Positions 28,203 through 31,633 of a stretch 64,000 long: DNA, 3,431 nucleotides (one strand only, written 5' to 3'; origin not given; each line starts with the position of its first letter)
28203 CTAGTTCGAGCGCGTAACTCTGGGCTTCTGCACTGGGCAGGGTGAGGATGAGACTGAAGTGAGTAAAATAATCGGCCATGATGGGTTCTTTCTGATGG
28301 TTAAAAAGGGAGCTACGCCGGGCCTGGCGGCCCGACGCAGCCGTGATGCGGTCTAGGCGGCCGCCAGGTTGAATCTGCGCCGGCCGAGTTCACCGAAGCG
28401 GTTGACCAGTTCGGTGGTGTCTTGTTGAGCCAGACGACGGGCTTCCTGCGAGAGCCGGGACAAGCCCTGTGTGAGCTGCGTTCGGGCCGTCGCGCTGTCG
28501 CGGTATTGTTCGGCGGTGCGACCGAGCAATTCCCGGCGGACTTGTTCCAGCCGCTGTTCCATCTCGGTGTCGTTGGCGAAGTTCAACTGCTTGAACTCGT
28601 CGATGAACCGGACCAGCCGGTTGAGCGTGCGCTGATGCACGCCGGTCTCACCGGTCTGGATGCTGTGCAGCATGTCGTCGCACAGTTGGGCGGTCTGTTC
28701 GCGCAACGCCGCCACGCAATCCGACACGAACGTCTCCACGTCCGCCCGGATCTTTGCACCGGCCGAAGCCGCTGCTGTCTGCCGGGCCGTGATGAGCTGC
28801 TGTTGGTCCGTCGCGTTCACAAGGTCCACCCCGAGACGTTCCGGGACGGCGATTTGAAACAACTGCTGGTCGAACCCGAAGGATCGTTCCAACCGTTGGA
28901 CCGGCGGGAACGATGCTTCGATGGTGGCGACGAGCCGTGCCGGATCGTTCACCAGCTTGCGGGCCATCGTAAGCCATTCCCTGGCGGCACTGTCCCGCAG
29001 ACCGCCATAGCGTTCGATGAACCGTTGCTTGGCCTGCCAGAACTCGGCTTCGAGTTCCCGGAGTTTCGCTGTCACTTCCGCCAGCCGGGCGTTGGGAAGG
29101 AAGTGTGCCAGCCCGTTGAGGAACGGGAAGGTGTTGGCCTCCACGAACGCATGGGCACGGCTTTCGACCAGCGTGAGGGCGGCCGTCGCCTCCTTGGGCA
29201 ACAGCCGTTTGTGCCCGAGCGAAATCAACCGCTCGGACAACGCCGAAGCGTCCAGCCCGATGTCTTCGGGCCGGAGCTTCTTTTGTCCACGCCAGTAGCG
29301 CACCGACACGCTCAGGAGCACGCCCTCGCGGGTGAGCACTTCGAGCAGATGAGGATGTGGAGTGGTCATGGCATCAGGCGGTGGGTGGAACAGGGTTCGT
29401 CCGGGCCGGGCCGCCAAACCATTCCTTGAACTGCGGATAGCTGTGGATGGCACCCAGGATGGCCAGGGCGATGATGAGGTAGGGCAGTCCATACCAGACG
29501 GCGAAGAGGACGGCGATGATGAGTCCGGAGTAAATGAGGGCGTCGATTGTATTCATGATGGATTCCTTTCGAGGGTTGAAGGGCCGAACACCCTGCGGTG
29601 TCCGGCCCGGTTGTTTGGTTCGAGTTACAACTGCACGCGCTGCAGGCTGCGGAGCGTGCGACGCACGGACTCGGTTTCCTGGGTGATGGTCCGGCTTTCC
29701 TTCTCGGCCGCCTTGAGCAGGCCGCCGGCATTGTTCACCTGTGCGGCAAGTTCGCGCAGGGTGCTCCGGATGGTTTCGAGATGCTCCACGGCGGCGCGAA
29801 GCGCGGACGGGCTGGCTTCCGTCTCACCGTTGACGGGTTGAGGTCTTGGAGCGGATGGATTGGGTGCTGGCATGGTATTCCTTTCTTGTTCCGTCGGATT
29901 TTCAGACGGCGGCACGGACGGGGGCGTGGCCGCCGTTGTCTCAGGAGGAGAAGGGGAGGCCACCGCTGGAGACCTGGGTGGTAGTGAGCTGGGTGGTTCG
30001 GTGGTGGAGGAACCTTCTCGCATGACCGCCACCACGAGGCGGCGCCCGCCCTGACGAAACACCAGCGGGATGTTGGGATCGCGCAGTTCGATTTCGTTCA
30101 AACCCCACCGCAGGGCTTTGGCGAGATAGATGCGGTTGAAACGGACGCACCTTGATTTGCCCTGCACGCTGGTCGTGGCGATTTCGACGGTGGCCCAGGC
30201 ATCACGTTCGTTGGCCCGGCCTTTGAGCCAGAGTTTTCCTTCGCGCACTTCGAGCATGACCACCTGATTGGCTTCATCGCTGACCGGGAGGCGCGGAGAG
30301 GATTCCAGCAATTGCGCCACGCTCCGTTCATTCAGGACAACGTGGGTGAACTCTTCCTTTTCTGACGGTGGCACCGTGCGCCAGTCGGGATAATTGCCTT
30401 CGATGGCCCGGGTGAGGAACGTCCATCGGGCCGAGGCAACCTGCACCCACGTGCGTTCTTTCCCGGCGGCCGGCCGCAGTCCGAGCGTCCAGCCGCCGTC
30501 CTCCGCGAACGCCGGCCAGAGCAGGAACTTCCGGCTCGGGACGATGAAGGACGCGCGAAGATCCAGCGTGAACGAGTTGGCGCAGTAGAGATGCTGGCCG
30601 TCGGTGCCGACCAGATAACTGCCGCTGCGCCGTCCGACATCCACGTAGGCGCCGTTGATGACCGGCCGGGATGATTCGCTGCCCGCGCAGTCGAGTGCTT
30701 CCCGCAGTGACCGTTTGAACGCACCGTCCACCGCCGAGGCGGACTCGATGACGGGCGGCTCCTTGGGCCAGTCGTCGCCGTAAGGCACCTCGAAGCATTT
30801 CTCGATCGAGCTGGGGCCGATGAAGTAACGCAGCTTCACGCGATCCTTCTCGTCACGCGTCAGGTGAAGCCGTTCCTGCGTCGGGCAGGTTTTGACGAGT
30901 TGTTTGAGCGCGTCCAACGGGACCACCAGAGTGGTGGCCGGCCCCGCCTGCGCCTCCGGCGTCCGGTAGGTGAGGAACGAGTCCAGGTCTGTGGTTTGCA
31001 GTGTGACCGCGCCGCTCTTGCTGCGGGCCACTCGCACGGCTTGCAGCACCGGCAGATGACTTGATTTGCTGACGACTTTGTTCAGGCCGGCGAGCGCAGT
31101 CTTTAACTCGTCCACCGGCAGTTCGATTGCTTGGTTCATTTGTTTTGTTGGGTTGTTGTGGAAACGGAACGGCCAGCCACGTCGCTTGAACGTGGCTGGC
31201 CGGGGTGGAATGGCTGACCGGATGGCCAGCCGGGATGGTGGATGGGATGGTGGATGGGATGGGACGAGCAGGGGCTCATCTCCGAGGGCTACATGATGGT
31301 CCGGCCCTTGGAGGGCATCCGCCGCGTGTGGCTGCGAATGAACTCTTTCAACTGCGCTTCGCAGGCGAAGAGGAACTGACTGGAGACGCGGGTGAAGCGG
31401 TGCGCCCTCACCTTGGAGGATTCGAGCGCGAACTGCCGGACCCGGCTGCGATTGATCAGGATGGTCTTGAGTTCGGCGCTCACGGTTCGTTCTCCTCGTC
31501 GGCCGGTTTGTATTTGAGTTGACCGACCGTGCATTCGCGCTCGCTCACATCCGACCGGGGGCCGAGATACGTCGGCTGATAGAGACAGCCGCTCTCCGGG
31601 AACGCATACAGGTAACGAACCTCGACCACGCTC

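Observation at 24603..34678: Seventeen-gene translationally coupled operon of DNA-transaction proteins and small unknowns, with no phage, conjugation or replication-initiator hallmarks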

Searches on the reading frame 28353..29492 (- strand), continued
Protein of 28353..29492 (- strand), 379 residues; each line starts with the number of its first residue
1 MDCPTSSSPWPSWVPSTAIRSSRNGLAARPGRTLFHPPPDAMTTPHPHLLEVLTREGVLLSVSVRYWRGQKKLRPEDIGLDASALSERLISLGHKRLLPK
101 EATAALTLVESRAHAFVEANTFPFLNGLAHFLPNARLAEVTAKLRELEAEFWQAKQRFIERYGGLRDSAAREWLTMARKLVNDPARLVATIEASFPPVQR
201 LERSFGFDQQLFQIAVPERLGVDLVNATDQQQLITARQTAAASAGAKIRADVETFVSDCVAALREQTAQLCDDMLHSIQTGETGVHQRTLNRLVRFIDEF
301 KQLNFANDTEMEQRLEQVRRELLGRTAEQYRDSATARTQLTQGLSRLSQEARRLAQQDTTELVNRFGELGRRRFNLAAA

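Call 95: get_annotated_region(hit=H7, flank=7000)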
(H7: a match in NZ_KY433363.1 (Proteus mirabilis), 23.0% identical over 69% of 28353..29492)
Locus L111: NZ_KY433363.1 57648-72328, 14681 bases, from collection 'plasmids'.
description: Proteus mirabilis strain R997 plasmid pR997, complete sequence
organism: Proteus mirabilis (NCBI taxid 584)
taxonomy: Bacteria; Pseudomonadota; Gammaproteobacteria; Enterobacterales; Morganellaceae; Proteus; Proteus mirabilis
host: -; source: -; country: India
typing (MOB-suite, as given by PLSDB): mobilizable
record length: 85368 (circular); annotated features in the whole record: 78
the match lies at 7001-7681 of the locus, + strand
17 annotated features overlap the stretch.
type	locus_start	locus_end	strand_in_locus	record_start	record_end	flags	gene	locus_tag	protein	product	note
CDS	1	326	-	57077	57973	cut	-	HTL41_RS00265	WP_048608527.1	cation transporter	GO:0006812 - monoatomic cation transport [Evidence IEA]; GO:0055085 - transmembrane transport [Evidence IEA]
CDS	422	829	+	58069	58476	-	cadR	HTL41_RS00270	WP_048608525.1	Cd(II)/Pb(II)-responsive transcriptional regulator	GO:0045893 - positive regulation of DNA-templated transcription [Evidence IEA]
CDS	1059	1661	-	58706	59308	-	-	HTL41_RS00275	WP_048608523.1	hypothetical protein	-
CDS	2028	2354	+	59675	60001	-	-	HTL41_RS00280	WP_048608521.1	hypothetical protein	-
CDS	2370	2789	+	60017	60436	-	ssb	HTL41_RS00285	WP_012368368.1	single-stranded DNA-binding protein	GO:0006310 - DNA recombination [Evidence IEA]; GO:0006281 - DNA repair [Evidence IEA]; GO:0006260 - DNA replication ...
CDS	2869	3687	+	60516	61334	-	bet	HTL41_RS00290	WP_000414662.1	phage recombination protein Bet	GO:0006259 - DNA metabolic process [Evidence IEA]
CDS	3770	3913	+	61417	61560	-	-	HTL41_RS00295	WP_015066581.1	hypothetical protein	-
CDS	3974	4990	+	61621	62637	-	-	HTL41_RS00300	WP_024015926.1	lambda-exonuclease family protein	-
CDS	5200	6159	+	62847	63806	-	-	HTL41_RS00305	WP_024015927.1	AAA family ATPase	-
CDS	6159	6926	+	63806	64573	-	-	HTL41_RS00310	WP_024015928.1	hypothetical protein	-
CDS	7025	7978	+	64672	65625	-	-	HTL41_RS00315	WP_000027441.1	DUF3150 domain-containing protein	-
CDS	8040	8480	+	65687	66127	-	-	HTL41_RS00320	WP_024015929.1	hypothetical protein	-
CDS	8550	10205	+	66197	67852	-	-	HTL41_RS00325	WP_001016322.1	VWA domain-containing protein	-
CDS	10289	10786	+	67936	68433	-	radC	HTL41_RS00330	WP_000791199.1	DNA repair protein RadC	GO:0006281 - DNA repair [Evidence IEA]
CDS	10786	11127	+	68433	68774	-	-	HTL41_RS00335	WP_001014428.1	hypothetical protein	-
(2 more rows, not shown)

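Call 106: find_related_loci(query=A2, collection=viral_contigs, flank=10000)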
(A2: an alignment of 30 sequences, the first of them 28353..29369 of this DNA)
Query A2 (338 aa) in viral_contigs; peptide patterns used: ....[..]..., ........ (x = any residue, [..] = any of these).
16 stretches matched a pattern; 1 encode a relative of the query (tblastn E <= 1e-3); 1 distinct loci.
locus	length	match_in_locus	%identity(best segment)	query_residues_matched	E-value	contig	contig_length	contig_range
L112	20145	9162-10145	46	8-331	1e-89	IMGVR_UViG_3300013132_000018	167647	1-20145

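Call 111: search_dna_similar(query=L112:17230-18702:+, collection=phages, mode=protein, max_rows=6, max_evalue=0.00001)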
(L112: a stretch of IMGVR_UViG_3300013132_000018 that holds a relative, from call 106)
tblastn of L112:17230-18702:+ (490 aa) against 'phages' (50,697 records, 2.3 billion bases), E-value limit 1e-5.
No match.

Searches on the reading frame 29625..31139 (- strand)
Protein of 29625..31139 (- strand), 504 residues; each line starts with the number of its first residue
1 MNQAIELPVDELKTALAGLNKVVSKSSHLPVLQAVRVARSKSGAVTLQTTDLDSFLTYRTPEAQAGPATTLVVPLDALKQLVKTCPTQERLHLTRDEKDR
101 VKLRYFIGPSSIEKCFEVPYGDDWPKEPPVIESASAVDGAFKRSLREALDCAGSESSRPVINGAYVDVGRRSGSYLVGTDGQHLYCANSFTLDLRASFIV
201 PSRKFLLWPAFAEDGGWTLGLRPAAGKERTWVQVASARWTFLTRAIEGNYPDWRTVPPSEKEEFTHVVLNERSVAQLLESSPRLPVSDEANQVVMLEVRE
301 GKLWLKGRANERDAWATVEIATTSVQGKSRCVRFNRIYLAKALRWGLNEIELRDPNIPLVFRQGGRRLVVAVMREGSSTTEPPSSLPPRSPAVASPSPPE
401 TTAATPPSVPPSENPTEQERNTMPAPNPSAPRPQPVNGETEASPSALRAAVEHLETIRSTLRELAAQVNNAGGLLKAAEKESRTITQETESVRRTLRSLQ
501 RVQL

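Call 5: search_protein_families(library=pfam, proteins=[window:29625-31139:-], max_evalue=0.01)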
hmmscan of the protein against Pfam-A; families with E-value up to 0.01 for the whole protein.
window:29625-31139:- (504 aa): 4 families
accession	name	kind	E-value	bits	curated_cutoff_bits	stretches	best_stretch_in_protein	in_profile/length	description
PF02767.21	DNA_pol3_beta_2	-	0.00013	22.7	27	0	151-252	17-116/116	DNA polymerase III beta subunit, central domain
PF00712.24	DNA_pol3_beta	-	0.00079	20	24.4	1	10-100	8-95/120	DNA polymerase III beta subunit, N-terminal domain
PF02768.20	DNA_pol3_beta_3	-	0.0022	18.2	27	1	286-344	29-85/121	DNA polymerase III beta subunit, C-terminal domain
PF08614.16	ATG16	-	0.0051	17.4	33.7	1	407-501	43-137/200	Autophagy protein 16 (ATG16)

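Call 7: search_protein_families(library=padloc, proteins=[window:29625-31139:-], max_evalue=0.01)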
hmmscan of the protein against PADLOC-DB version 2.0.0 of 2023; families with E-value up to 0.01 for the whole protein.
window:29625-31139:- (504 aa): 0 families

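Call 8: search_protein_families(library=ncbifam, proteins=[window:29625-31139:-], max_evalue=0.01)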
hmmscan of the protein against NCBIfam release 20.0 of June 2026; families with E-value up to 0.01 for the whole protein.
window:29625-31139:- (504 aa): 2 families
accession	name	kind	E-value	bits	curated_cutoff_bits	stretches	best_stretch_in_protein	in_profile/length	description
TIGR00663.1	dnan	equivalog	3.3e-21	75.6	137.65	1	10-344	8-330/367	DNA polymerase III subunit beta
NF004184.0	PRK05643.3-2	equivalog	0.0025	16.8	443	1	242-360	240-357/375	DNA polymerase III subunit beta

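Call 31: search_protein_families(library=phrogs, proteins=[window:29625-31139:-], max_evalue=0.01)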
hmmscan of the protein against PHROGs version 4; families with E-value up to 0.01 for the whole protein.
window:29625-31139:- (504 aa): 3 families
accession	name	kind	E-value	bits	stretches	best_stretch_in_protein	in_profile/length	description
phrog_947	-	DNA, RNA and nucleotide metabolism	4.6e-30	105.8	1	2-376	2-366/368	DNA polymerase processivity factor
phrog_3007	-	DNA, RNA and nucleotide metabolism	2.5e-07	31.6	1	143-278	8-140/190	RusA-like Holliday junction resolvase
phrog_6615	-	DNA, RNA and nucleotide metabolism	0.0056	17.4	0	245-343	68-168/214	DNA polymerase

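Call 33: search_solved_structures(query=window:29625-31139:-, max_evalue=0.01)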
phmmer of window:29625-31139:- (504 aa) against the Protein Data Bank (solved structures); distinct sequences matched with E-value up to 0.01: 13.
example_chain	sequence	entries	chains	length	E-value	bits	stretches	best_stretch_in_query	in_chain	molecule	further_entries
2awa_A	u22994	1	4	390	1.2e-10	44.1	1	19-344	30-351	DNA polymerase III, beta chain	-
7rzm_A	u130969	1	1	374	4.2e-09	39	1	15-364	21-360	DNA polymerase III subunit beta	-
2avt_A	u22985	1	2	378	4.2e-07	32.4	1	141-345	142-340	DNA polymerase III beta subunit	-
4tr6_A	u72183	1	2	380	3.5e-06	29.4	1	10-344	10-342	DNA polymerase III subunit beta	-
6deg_A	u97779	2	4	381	4.8e-06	28.9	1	14-340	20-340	Beta sliding clamp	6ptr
6ams_A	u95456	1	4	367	6.7e-06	28.5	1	21-343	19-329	Beta sliding clamp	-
4tsz_A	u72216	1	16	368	6.7e-06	28.5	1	21-343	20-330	DNA polymerase III subunit beta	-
4tr8_A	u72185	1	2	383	7.7e-06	28.3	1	21-343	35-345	DNA polymerase III subunit beta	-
6e8d_A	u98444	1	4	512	9.2e-06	28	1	10-344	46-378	Beta sliding clamp,DNA mismatch repair protein MutL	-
6pth_A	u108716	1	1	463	1.4e-05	27.4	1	21-343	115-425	Beta sliding clamp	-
1vpk_A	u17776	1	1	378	2.4e-05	26.7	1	9-345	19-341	DNA polymerase III, beta subunit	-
6dj8_A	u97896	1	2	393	0.0005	22.3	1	140-267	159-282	Beta sliding clamp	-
4trt_A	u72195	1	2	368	0.00083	21.6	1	13-364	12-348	DNA polymerase III subunit beta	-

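Call 72: search_dna_similar(query=window:29625-31139:-, collection=plasmids, mode=protein, max_rows=25, max_evalue=1e-8)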
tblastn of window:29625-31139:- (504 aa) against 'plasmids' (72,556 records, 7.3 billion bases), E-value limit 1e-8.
No match.

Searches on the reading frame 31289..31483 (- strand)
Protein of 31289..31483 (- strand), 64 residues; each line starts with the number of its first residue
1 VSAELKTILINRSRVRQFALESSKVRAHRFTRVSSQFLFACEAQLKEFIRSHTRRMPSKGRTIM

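Call 30: search_protein_families(library=pfam, proteins=[window:31289-31483:-], max_evalue=1)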
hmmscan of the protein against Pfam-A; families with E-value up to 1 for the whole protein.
window:31289-31483:- (64 aa): 1 family
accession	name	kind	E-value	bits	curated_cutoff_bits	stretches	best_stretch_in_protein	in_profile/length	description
PF12564.13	TypeIII_RM_meth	-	0.14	13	25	1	19-51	8-39/56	Type III restriction/modification enzyme methylation subunit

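Call 31: search_protein_families(library=phrogs, proteins=[window:31289-31483:-], max_evalue=0.01)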
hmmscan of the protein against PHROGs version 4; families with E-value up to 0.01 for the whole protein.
window:31289-31483:- (64 aa): 0 families

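Call 105: search_protein_families(library=padloc, proteins=[window:31289-31483:-], max_evalue=0.01)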
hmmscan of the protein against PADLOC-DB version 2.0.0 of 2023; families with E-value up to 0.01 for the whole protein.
window:31289-31483:- (64 aa): 0 families

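Call 116: search_solved_structures(query=window:31289-31483:-, max_evalue=10)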
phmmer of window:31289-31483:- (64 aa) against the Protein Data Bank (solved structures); distinct sequences matched with E-value up to 10: 7.
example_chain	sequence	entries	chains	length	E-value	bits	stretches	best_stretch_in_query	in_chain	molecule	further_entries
8gym_tg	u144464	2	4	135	0.54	14.5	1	19-56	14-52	NDUTT16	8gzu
8b6f_BU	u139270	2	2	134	0.56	14.5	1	19-56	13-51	NDUTT16 | NDUTT11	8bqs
9f2c_A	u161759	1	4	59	0.61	14.3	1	29-62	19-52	hypothetical protein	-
5hbu_A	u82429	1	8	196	0.94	13.7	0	30-58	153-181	Nucleoid occlusion factor SlmA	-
5k58_E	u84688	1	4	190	1.2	13.5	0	31-58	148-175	Nucleoid occlusion factor SlmA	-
3nxc_A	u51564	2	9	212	1.3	13.4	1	24-58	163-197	HTH-type protein slmA | Nucleoid occlusion factor SlmA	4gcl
5hsz_A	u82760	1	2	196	1.3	13.3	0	30-58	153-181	Nucleoid occlusion factor SlmA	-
